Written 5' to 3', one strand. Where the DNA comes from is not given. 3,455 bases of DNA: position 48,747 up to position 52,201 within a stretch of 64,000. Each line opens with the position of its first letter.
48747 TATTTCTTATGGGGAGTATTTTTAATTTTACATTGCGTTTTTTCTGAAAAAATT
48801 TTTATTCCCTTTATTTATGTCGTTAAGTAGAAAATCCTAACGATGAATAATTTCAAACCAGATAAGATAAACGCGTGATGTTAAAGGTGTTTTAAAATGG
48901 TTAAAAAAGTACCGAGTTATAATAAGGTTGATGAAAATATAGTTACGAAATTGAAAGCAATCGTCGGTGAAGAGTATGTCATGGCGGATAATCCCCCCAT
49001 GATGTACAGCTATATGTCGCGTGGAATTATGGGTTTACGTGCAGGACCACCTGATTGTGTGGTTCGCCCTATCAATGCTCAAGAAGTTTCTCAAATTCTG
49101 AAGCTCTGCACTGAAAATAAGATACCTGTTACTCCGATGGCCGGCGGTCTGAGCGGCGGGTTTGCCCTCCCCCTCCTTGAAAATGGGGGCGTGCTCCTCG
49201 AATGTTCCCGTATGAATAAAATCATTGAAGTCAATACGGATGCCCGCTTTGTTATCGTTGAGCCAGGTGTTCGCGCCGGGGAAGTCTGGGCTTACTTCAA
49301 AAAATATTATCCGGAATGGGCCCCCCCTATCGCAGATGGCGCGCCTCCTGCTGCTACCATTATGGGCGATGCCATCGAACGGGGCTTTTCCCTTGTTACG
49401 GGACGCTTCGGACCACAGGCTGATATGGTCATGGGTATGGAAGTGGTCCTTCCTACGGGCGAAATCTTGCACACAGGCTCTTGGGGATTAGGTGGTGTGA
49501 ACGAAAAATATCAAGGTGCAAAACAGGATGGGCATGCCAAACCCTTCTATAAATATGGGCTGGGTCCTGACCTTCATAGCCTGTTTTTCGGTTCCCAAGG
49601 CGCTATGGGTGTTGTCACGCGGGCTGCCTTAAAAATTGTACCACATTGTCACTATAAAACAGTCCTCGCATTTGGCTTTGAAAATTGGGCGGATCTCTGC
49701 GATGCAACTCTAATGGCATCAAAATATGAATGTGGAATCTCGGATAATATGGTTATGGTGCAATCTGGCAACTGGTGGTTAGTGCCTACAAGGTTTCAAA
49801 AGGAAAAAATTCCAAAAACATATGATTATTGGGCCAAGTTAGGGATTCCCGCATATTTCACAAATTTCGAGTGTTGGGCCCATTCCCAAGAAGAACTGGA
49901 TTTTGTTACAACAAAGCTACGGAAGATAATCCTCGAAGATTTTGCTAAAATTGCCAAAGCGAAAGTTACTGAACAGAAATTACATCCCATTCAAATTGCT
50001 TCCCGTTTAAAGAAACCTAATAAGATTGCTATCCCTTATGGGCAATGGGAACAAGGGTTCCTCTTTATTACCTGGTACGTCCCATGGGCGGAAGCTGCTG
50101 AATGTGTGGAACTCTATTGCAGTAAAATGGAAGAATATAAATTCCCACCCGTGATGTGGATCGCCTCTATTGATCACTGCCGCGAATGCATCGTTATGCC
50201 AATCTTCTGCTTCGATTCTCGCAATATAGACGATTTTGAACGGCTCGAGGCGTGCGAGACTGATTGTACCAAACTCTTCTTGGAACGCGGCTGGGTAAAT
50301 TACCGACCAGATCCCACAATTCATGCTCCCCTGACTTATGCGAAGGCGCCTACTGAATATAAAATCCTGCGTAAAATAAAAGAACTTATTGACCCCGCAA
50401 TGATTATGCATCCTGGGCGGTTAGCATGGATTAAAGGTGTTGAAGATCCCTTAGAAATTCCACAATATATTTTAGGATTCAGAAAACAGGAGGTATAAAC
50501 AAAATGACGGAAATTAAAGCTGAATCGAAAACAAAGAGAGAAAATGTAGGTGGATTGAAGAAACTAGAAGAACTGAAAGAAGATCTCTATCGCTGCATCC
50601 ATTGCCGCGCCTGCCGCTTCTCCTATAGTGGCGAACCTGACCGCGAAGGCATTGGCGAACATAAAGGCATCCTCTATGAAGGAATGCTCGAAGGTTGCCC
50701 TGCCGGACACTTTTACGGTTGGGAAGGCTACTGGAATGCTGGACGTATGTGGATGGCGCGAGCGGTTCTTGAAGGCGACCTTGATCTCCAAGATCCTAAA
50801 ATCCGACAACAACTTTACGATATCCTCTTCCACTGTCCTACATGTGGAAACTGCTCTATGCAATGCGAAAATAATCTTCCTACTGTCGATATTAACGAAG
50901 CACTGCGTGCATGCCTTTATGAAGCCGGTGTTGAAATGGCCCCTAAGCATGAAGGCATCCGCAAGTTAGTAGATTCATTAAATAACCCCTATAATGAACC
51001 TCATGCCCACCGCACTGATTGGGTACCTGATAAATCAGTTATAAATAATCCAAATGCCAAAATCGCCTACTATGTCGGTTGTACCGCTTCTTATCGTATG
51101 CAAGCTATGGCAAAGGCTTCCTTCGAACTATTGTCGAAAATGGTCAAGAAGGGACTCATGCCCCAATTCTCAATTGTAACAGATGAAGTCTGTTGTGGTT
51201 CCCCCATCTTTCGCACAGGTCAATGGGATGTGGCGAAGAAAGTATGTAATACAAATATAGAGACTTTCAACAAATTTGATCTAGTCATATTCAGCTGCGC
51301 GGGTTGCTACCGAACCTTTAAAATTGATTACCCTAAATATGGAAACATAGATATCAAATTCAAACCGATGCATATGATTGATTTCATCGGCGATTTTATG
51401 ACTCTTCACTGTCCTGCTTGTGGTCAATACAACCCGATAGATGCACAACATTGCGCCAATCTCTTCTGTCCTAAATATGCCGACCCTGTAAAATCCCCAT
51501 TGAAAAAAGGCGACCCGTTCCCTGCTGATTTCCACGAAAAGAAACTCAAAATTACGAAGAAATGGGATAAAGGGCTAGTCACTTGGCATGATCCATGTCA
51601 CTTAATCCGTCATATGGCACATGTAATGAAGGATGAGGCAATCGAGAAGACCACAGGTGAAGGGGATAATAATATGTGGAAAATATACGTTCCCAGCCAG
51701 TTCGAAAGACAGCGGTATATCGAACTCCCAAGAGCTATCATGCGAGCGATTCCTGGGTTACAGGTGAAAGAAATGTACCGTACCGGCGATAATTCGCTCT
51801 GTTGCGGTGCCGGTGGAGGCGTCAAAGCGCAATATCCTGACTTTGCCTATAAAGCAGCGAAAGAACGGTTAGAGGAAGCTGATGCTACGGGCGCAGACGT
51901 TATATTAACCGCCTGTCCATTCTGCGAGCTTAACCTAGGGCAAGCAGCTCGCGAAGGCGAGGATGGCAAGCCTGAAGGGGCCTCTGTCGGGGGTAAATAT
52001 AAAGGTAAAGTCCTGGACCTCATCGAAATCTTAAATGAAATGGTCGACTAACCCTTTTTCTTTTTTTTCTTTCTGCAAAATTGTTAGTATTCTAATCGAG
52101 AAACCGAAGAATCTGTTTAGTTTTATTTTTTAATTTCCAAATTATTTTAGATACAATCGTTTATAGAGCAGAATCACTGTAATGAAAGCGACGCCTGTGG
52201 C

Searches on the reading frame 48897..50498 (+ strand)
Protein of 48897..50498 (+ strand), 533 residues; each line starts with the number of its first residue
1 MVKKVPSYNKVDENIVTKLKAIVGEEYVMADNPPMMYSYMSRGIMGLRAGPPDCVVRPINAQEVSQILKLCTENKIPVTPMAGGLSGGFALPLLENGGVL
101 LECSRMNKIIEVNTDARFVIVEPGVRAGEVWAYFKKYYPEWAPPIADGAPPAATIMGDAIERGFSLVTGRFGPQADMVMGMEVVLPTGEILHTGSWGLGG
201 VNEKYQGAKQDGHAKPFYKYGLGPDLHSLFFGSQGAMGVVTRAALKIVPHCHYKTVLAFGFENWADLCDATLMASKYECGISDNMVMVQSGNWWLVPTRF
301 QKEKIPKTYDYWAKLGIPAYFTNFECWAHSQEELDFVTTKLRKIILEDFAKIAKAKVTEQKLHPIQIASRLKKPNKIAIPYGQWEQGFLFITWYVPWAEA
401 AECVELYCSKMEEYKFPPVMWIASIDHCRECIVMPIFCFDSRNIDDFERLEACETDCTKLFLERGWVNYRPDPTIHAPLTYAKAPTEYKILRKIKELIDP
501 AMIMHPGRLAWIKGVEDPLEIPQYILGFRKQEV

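Call 71: search_protein_families(library=pfam, proteins=[window:48897-50498:+], max_evalue=0.00001)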
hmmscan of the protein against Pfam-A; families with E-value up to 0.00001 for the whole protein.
window:48897-50498:+ (533 aa): 1 family
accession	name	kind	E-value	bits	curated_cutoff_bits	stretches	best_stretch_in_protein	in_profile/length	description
PF01565.28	FAD_binding_4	-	1.9e-25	89.6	26.4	1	52-194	1-139/139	FAD binding domain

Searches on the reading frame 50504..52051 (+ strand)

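Call 71: search_protein_families(library=pfam, proteins=[window:50504-52051:+], max_evalue=0.00001)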
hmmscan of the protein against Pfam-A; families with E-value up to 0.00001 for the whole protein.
window:50504-52051:+ (515 aa): 2 families
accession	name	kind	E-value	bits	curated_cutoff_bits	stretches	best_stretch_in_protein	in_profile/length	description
PF02754.22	CCG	-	3.2e-26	91.7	20.6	2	406-478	14-84/85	Cysteine-rich domain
PF13183.11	Fer4_8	-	3.4e-06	27.9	27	1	28-124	2-67/68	4Fe-4S dicluster domain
